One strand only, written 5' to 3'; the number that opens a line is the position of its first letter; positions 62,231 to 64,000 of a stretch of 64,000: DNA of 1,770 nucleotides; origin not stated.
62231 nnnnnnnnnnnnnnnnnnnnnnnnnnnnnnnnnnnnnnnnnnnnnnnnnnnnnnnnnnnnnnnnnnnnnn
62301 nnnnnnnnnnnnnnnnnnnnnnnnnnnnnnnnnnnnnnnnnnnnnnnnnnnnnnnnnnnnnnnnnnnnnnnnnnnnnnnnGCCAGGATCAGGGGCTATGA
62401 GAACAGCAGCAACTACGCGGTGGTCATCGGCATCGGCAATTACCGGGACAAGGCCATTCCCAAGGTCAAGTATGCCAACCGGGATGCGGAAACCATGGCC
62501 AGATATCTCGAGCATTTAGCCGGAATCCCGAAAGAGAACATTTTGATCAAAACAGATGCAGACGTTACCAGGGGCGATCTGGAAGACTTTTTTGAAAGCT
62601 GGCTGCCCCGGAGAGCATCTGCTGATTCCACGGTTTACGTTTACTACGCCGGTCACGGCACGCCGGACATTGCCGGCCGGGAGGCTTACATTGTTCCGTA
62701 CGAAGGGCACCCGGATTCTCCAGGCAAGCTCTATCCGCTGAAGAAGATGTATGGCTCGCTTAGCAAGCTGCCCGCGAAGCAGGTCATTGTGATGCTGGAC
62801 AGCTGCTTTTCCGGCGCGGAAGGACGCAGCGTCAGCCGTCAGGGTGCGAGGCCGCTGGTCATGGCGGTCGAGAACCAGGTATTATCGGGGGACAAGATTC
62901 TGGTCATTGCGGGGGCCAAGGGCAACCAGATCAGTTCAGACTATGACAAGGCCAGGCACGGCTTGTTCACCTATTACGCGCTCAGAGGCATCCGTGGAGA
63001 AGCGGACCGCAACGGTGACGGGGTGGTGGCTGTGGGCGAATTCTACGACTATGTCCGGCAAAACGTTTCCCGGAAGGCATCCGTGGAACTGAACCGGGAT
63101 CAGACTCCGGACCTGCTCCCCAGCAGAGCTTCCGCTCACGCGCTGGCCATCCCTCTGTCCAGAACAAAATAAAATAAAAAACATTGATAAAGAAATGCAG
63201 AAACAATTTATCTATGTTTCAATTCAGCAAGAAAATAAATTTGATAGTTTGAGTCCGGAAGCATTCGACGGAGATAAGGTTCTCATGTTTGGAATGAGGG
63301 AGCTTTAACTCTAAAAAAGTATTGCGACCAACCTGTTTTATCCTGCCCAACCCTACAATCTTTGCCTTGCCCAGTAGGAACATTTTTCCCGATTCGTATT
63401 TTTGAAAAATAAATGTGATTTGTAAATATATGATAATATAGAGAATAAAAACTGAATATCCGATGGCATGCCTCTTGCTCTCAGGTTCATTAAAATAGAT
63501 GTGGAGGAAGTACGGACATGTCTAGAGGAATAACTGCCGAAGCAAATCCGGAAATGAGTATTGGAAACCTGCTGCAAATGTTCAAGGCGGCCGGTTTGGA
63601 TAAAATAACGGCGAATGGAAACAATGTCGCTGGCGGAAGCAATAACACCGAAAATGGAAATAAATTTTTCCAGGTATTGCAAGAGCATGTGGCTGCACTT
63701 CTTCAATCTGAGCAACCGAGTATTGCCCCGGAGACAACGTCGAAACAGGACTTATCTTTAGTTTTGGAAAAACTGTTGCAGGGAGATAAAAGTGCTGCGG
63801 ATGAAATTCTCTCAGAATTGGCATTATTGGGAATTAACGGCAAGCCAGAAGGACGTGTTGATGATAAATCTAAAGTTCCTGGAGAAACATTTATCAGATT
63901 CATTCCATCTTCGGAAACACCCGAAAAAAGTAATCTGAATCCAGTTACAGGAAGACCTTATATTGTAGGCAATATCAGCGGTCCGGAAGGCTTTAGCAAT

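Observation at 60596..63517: Caspase-like lipoprotein gene inserted as its own unit between fliJ/motE and the fliK-like gene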

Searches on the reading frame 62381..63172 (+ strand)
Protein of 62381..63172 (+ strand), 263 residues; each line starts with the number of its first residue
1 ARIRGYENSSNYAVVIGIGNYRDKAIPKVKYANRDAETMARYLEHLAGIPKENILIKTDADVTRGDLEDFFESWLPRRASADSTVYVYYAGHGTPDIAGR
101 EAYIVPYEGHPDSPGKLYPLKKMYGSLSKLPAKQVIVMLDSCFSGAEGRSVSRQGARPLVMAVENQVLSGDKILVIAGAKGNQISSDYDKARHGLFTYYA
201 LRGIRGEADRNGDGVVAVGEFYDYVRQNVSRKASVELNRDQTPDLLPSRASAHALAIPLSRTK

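Call 30: search_solved_structures(query=window:62381-63172:+, max_evalue=10, show_alignments=3)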
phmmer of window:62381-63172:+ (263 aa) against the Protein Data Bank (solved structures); distinct sequences matched with E-value up to 10: 5.
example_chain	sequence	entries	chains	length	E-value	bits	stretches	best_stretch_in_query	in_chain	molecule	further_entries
1c7v_A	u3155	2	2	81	0.17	14.8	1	205-228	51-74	CALCIUM VECTOR PROTEIN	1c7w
4f6o_A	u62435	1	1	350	0.24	14.3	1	13-102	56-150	Metacaspase-1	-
4f6p_A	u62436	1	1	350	0.47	13.3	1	13-101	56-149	Metacaspase-1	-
2opo_A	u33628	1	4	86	0.49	13.3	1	194-229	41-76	Polcalcin Che a 3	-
8rx8_A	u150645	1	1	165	0.85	12.5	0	190-224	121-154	Probable calcium-binding protein CML18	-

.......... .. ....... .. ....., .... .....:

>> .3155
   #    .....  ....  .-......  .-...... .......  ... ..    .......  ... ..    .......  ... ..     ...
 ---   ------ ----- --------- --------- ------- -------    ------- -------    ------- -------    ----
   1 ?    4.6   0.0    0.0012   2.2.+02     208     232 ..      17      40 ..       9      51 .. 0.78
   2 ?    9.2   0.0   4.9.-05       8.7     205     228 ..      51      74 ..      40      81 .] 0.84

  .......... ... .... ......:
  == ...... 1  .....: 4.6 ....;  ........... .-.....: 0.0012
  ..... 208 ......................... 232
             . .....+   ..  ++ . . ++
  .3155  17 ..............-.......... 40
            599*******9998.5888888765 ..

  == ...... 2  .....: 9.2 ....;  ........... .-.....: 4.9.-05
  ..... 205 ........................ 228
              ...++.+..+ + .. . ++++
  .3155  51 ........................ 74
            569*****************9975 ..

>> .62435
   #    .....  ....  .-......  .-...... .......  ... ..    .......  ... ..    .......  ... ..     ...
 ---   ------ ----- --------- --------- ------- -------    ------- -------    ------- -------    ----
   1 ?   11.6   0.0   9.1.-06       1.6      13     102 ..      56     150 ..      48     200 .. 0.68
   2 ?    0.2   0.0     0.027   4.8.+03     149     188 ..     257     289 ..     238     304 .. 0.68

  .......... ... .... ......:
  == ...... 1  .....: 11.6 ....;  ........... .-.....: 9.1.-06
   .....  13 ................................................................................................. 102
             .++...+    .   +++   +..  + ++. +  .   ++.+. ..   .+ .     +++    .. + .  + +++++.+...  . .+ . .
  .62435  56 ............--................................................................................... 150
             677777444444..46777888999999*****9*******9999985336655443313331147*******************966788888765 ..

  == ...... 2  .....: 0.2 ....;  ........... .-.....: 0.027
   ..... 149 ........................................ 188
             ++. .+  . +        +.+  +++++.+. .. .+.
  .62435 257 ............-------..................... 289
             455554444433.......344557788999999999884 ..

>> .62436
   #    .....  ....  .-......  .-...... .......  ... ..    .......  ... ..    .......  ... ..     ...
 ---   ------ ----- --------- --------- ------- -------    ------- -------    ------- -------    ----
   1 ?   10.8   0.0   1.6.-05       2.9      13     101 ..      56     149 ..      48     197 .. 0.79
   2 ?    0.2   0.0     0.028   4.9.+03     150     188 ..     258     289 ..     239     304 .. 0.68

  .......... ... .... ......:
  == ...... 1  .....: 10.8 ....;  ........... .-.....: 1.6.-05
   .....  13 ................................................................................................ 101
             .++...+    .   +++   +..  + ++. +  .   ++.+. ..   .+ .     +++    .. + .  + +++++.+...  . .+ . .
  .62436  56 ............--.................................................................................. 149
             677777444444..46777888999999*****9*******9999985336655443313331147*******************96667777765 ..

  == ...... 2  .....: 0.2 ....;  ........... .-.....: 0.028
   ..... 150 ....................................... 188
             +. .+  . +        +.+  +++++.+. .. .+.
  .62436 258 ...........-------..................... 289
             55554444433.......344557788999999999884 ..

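Call 85: search_solved_structures(query=A4, max_evalue=1, show_alignments=3)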
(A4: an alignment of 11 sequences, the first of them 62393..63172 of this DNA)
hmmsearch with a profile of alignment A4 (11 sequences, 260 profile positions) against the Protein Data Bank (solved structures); distinct sequences matched with E-value up to 1: 3.
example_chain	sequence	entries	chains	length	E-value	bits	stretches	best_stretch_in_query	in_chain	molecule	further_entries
4f6o_A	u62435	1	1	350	0.01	18.4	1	8-97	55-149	Metacaspase-1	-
7qp0_A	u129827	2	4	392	0.011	18.3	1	9-141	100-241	Metacaspase-1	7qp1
4f6p_A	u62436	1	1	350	0.031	16.8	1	8-91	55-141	Metacaspase-1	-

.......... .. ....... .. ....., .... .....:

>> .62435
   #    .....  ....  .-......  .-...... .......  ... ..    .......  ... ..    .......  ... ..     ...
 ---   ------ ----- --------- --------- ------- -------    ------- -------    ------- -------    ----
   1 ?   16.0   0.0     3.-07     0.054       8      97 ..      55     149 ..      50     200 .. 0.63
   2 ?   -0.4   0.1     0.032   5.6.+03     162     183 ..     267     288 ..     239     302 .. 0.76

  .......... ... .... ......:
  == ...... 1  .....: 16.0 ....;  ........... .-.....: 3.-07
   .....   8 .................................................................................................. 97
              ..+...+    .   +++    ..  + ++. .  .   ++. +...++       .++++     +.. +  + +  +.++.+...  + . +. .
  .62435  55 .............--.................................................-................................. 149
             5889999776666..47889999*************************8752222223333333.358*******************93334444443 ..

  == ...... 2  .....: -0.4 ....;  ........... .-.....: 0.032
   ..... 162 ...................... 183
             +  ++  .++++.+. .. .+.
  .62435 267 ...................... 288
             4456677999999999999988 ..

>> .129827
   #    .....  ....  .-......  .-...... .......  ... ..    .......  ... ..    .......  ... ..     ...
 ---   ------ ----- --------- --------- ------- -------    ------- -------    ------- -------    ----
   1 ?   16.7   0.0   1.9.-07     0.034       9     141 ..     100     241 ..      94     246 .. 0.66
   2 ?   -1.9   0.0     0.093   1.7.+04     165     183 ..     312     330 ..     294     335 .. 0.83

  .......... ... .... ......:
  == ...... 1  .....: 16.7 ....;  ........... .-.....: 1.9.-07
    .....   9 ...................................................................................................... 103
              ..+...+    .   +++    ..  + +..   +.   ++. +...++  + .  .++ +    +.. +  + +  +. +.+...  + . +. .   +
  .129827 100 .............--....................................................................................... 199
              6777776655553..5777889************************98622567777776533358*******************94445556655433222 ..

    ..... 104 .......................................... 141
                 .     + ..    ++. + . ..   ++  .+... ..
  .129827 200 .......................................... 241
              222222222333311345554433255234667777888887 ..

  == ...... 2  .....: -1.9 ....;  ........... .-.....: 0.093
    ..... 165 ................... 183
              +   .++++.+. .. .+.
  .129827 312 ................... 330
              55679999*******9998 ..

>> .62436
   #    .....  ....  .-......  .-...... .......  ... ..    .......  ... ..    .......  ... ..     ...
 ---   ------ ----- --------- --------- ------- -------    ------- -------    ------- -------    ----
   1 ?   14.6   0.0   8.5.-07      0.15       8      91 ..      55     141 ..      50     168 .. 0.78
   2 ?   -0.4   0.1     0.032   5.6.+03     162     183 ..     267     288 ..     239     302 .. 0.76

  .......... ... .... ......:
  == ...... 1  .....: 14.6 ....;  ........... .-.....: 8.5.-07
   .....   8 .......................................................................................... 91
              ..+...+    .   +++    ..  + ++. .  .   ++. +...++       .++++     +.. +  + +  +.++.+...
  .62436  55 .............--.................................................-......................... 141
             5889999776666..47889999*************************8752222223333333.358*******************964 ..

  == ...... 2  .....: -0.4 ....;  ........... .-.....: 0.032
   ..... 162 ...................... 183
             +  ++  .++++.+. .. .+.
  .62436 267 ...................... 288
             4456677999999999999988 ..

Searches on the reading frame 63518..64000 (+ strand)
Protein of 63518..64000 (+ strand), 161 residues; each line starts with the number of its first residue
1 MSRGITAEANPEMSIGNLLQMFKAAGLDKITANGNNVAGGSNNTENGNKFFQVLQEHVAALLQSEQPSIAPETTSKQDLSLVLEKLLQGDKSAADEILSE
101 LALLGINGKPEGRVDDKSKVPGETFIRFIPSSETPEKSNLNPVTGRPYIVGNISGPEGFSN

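Call 7: search_protein_families(library=pfam, proteins=[window:63518-64000:+], max_evalue=0.01)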
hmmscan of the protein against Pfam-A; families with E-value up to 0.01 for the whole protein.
window:63518-64000:+ (161 aa): 0 families

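Call 8: search_protein_families(library=ncbifam, proteins=[window:63518-64000:+], max_evalue=0.01)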
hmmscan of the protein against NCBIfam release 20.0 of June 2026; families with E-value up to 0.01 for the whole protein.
window:63518-64000:+ (161 aa): 0 families

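Call 53: find_homologous_proteins(query=window:63518-64000:+, max_evalue=0.001)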
Query window:63518-64000:+ (161 aa): 1 proteins with E <= 0.001 among 111 candidates.
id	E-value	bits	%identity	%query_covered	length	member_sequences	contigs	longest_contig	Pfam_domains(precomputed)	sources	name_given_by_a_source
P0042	1.9e-104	364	100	100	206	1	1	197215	-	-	-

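Call 74: find_encoding_contigs(protein=P0042, flank=10000, max_places=2)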
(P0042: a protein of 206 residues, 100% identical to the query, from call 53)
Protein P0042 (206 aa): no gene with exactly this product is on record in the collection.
